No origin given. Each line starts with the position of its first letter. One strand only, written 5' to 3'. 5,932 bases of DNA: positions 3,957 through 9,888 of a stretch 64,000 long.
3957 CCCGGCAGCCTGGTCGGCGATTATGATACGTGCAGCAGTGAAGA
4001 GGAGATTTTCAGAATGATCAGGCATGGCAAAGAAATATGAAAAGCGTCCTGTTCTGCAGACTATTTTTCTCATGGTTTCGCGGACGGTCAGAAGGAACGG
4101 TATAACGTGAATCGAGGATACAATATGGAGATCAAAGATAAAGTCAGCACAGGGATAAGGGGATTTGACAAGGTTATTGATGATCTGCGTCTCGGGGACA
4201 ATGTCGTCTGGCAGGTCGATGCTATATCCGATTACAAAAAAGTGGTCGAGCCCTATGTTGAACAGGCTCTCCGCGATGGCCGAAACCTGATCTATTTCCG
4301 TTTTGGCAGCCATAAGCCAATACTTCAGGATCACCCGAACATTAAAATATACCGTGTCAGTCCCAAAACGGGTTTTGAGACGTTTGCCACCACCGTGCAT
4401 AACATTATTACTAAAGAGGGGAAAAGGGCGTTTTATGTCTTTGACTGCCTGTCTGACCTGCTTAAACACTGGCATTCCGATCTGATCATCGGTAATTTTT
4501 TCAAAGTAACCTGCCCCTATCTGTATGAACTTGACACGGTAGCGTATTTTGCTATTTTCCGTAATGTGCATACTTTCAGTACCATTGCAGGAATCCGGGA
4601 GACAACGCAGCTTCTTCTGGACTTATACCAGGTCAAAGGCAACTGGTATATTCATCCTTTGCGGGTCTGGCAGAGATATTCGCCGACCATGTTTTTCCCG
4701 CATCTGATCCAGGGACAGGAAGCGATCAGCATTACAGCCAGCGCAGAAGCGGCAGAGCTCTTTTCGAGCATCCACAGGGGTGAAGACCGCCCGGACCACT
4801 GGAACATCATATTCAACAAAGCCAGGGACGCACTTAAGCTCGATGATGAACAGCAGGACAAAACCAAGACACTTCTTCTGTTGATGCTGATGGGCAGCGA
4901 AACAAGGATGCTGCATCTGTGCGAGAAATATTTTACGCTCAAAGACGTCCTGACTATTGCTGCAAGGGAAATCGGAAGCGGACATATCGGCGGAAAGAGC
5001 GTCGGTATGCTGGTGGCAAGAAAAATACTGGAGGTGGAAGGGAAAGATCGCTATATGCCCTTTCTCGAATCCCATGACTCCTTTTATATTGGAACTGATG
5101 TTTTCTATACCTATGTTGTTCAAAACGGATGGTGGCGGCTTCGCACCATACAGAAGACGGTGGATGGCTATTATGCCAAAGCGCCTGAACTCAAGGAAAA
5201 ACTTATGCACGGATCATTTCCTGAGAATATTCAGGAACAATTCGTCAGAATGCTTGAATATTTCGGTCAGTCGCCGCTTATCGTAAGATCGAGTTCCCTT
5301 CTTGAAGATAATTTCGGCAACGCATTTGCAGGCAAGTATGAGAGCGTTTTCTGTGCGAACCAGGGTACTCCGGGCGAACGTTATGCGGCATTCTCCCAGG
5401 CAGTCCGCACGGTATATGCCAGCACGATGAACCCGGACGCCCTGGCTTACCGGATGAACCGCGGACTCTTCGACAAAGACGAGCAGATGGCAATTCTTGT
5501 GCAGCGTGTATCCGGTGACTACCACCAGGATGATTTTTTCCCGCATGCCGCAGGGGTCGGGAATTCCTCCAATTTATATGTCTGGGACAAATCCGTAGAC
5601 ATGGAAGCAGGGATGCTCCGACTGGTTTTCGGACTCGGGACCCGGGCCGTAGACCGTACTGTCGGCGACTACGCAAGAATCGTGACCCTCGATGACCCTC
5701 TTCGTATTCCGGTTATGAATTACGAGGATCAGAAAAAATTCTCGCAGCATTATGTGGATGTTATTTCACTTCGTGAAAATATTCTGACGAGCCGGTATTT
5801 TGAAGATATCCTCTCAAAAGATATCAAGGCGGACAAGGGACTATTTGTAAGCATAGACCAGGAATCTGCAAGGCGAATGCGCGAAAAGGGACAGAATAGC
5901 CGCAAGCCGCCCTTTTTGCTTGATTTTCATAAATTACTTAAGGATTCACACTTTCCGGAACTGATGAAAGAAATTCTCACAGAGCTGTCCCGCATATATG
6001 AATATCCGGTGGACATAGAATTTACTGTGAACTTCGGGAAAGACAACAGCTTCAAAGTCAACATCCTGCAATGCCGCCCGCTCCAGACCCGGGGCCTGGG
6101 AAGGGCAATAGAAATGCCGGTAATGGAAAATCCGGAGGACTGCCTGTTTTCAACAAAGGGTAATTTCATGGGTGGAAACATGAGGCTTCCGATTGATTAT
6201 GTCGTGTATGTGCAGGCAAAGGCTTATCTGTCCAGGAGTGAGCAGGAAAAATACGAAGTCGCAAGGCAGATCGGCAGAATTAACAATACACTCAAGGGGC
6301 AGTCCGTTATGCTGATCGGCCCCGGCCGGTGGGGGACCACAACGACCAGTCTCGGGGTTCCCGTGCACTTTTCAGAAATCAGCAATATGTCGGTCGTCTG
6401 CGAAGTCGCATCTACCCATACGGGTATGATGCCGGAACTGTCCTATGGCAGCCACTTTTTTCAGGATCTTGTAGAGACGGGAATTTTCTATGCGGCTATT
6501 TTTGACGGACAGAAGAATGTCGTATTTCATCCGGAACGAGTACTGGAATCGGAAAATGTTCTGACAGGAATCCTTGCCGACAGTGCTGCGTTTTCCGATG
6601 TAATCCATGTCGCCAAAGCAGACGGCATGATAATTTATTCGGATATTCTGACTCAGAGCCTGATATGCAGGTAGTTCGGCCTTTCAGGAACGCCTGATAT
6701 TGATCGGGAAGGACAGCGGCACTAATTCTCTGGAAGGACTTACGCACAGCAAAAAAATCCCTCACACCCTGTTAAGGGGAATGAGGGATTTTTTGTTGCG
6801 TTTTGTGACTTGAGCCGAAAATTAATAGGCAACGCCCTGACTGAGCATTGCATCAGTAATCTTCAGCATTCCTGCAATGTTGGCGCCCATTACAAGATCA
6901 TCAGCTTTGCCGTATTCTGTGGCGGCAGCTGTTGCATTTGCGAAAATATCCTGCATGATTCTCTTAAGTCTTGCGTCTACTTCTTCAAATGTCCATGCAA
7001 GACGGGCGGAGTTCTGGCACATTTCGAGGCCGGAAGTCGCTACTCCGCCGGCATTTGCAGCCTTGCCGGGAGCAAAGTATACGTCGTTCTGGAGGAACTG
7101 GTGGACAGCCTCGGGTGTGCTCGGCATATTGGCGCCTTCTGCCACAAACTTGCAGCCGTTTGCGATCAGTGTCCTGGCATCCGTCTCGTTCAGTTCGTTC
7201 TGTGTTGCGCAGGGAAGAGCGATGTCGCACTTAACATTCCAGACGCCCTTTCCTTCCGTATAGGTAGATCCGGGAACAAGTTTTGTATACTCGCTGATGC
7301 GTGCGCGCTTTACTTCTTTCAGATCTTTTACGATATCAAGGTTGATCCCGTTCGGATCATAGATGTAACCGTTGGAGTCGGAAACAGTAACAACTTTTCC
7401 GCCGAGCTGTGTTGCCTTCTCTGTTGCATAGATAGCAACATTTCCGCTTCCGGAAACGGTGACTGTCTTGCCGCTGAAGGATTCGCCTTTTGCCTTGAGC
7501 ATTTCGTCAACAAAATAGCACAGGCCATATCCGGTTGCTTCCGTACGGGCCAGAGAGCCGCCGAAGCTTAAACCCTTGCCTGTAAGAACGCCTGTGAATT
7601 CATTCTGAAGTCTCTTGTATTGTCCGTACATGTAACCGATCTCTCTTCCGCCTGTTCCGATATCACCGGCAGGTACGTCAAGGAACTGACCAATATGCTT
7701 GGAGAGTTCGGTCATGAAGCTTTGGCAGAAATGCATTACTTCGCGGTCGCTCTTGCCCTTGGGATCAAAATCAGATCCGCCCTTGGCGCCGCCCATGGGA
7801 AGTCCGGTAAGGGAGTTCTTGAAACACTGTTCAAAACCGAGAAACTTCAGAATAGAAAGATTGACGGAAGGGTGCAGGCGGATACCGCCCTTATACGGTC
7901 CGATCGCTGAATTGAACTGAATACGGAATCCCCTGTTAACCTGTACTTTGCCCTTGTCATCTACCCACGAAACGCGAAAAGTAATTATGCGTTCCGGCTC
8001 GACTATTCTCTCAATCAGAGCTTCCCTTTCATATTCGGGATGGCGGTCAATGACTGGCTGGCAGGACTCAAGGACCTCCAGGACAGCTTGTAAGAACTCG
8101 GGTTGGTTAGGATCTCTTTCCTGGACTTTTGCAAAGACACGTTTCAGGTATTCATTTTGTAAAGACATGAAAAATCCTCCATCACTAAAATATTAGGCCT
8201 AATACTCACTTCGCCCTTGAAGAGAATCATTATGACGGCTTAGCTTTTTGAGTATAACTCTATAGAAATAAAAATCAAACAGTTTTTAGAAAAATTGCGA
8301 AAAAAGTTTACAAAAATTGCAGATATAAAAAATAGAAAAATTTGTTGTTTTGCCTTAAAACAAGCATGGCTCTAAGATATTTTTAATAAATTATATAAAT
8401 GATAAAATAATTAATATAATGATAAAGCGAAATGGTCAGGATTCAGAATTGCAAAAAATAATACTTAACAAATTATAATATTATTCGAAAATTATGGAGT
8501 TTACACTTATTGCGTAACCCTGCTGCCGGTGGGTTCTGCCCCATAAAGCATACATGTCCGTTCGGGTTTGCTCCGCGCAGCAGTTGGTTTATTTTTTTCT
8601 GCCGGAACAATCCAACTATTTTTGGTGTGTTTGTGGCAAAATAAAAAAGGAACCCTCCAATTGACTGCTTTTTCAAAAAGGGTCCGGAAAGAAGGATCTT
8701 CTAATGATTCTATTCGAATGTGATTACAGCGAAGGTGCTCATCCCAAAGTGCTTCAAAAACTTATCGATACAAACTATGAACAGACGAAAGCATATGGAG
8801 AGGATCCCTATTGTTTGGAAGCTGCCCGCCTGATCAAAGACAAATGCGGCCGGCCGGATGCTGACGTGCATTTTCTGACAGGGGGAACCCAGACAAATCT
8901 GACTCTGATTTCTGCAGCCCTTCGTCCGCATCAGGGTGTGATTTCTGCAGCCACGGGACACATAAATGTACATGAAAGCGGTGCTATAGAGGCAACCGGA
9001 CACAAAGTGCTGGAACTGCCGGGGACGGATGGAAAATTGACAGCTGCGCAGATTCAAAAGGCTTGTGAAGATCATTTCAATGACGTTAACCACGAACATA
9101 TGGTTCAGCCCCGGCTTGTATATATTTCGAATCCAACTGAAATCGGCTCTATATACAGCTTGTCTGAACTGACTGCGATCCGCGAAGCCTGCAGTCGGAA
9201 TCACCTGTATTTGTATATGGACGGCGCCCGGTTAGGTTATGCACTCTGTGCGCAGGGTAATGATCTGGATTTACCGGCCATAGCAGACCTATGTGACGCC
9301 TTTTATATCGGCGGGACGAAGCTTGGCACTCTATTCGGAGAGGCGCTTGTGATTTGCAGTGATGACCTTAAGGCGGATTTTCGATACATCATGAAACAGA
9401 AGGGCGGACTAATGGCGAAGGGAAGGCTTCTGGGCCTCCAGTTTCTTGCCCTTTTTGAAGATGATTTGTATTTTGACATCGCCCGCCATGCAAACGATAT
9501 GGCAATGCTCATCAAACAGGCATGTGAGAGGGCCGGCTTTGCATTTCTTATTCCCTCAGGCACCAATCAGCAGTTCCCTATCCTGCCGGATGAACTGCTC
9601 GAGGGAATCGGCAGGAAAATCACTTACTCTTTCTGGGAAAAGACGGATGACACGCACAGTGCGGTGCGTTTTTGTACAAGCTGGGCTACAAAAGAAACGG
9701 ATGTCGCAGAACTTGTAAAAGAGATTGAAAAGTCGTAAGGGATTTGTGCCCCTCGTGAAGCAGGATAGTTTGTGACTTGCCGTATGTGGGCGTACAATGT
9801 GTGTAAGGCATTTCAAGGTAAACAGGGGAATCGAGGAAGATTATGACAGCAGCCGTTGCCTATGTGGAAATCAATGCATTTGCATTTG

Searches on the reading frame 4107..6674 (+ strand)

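Call 56: search_protein_families(library=pfam, proteins=[window:4107-6674:+], max_evalue=0.001)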
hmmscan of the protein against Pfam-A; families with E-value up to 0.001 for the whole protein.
window:4107-6674:+ (855 aa): 1 family
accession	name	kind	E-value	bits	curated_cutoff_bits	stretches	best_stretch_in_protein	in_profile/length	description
PF01326.24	PPDK_N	-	3.4e-46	158.5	27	1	293-664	3-314/328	Pyruvate phosphate dikinase, AMP/ATP-binding domain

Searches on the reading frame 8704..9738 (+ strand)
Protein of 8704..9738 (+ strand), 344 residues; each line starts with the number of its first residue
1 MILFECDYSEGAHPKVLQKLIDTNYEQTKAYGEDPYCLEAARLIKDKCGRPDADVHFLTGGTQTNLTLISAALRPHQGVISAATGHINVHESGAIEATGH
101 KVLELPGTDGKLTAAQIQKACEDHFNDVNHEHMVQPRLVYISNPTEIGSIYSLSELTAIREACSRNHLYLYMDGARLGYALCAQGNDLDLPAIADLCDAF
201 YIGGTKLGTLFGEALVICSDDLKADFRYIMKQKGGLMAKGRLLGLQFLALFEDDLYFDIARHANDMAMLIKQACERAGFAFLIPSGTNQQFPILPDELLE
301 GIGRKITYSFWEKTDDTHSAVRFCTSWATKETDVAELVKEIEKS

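Call 56: search_protein_families(library=pfam, proteins=[window:8704-9738:+], max_evalue=0.001)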
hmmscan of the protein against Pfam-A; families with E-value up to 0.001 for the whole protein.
window:8704-9738:+ (344 aa): 2 families
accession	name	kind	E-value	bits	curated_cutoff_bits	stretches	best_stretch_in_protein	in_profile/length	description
PF01212.27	Beta_elim_lyase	-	9e-26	91.3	27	1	29-291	26-282/288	Beta-eliminating lyase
PF00155.27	Aminotran_1_2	-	9.8e-06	25.4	19.7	1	12-175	18-187/361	Aminotransferase class I and II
